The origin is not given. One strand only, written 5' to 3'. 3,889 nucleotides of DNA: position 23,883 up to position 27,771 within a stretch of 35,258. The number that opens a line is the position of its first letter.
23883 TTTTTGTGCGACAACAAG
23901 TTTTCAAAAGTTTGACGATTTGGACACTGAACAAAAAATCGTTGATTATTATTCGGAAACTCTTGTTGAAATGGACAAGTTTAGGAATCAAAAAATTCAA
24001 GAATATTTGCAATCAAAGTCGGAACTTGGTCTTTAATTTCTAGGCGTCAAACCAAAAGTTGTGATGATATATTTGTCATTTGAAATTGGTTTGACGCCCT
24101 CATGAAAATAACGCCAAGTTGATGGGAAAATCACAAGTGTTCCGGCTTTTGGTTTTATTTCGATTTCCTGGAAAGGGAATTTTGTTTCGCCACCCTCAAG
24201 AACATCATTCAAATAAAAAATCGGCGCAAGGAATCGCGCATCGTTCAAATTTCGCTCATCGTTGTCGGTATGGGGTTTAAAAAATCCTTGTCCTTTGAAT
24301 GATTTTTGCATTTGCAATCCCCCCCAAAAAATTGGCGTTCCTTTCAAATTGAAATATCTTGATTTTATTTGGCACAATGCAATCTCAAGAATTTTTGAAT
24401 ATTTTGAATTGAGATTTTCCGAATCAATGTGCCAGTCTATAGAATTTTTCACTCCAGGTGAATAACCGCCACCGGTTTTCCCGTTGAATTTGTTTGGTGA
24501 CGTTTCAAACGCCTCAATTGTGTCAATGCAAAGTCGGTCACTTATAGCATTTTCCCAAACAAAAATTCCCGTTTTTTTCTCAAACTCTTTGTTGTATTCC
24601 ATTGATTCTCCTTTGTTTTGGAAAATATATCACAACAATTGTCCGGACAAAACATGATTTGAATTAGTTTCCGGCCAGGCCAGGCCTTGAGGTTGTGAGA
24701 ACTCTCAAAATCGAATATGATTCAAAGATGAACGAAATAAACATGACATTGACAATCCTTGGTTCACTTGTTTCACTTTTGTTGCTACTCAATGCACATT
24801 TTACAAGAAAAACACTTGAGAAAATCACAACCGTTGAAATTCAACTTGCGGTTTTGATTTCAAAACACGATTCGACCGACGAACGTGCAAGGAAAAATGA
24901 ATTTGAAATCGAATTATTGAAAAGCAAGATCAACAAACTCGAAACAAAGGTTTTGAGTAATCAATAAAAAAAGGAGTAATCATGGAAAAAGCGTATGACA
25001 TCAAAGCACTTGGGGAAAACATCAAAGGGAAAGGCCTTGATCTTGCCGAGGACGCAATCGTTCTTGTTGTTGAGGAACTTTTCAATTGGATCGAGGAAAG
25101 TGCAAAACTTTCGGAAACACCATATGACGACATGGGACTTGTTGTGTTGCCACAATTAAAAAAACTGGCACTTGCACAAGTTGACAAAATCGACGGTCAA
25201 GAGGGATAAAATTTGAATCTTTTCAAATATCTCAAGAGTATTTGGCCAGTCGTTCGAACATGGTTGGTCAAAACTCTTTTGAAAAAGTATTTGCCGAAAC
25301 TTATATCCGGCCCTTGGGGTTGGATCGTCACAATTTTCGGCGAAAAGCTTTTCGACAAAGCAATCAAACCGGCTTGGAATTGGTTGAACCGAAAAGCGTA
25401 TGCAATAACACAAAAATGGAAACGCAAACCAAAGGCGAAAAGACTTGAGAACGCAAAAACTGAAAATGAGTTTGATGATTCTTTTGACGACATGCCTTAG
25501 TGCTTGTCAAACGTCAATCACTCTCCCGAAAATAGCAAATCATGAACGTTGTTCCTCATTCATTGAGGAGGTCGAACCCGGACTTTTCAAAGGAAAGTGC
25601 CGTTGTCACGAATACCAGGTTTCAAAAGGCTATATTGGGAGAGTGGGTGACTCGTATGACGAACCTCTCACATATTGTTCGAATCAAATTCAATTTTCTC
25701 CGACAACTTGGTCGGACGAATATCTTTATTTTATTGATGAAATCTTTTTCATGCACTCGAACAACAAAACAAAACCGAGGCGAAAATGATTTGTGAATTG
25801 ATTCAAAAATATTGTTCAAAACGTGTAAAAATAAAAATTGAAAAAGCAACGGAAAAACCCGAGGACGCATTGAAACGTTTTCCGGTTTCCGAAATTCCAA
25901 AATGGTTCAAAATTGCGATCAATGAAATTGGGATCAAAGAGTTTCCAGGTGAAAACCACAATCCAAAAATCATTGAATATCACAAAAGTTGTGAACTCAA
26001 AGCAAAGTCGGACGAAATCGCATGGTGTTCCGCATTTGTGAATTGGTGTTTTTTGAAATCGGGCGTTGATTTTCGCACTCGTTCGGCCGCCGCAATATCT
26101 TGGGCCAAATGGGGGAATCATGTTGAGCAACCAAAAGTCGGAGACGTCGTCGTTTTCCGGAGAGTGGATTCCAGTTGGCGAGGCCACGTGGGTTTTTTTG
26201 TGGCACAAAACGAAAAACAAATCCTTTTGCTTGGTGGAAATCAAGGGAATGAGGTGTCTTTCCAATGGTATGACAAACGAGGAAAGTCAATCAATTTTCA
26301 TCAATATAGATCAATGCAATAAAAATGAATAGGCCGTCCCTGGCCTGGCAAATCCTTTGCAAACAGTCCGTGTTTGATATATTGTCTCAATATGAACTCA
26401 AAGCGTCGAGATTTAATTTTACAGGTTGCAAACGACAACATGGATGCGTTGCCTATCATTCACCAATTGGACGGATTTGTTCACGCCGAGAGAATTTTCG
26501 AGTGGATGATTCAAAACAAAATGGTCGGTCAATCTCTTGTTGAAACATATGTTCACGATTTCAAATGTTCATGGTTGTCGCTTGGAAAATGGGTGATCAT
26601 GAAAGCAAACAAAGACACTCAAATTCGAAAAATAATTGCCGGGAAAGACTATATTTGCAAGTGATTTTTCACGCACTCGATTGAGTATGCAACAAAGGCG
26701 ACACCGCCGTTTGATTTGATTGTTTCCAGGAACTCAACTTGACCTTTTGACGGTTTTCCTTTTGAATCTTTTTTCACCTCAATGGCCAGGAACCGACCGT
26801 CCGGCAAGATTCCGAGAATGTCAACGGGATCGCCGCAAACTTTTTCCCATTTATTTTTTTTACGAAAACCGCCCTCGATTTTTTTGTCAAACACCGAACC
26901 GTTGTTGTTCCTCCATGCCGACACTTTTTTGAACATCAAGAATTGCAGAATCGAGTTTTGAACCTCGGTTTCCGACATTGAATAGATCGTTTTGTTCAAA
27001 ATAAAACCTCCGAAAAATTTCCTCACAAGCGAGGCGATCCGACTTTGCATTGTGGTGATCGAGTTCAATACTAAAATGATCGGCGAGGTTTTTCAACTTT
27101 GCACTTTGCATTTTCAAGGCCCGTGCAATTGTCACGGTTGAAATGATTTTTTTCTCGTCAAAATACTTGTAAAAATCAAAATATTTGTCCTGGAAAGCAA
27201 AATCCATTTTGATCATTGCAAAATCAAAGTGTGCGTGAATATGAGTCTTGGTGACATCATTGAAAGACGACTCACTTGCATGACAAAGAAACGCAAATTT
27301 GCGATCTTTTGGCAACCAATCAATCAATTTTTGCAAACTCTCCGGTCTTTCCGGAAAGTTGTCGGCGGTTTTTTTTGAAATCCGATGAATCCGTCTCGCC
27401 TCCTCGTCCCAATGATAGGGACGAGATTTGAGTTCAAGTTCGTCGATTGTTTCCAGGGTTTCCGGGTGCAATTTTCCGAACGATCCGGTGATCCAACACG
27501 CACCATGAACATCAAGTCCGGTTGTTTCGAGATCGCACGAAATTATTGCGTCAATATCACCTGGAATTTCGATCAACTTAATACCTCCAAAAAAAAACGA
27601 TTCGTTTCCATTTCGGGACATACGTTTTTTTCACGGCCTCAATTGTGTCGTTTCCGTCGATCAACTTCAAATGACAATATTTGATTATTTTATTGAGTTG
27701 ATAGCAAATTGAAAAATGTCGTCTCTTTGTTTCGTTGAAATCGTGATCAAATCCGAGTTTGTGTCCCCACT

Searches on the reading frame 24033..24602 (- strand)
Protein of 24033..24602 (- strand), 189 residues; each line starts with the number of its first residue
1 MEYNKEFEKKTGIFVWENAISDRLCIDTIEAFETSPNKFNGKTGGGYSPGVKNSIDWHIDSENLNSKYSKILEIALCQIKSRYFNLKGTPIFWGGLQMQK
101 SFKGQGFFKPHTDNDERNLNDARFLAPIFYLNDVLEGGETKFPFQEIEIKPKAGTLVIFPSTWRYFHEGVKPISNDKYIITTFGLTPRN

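Call 9: search_protein_families(library=pfam, max_evalue=0.001, proteins=[window:24033-24602:-])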
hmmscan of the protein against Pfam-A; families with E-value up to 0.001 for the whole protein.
window:24033-24602:- (189 aa): 1 family
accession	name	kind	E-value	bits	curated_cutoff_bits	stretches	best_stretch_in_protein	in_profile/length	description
PF13640.12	2OG-FeII_Oxy_3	-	2.1e-12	48.3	27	1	101-183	6-96/98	2OG-Fe(II) oxygenase superfamily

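Call 74: find_related_loci(query=window:24033-24602:-, collection=viral_contigs, flank=1500)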
Query window:24033-24602:- (189 aa) in viral_contigs; peptide patterns used: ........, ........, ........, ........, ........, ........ (x = any residue, [..] = any of these).
4 stretches matched a pattern, but none encodes a relative of the query by tblastn (E <= 1e-3).

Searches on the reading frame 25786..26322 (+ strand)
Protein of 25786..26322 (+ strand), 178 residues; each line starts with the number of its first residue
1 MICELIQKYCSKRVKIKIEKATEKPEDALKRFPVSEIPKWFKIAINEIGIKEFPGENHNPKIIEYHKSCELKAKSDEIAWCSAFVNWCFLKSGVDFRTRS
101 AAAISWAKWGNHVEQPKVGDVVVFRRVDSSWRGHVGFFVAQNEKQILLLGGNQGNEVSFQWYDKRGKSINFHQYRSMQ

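Call 86: search_protein_families(library=pfam, max_evalue=0.001, proteins=[window:25786-26322:+])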
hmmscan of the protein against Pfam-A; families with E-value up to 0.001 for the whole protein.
window:25786-26322:+ (178 aa): 2 families
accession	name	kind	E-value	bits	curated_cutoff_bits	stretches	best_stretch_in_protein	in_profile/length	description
PF05257.22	CHAP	-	1.5e-09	38.7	26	1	76-152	4-81/81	CHAP domain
PF00877.26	NLPC_P60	-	5.4e-06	26.8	23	1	81-143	16-73/105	NlpC/P60 family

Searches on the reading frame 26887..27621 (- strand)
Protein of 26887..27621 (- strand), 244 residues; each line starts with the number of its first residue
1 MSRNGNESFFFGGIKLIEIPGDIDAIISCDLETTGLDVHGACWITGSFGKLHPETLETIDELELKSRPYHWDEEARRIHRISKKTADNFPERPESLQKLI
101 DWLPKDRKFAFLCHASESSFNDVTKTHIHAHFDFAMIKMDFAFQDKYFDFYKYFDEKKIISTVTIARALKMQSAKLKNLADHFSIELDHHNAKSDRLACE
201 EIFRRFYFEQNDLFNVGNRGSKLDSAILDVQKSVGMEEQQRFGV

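Call 86: search_protein_families(library=pfam, max_evalue=0.001, proteins=[window:26887-27621:-])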
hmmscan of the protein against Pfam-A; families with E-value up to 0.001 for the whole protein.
window:26887-27621:- (244 aa): 1 family
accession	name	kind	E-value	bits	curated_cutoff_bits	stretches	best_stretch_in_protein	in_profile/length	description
PF00929.31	RNase_T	-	1.7e-06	29.1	24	1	29-202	3-163/164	Exonuclease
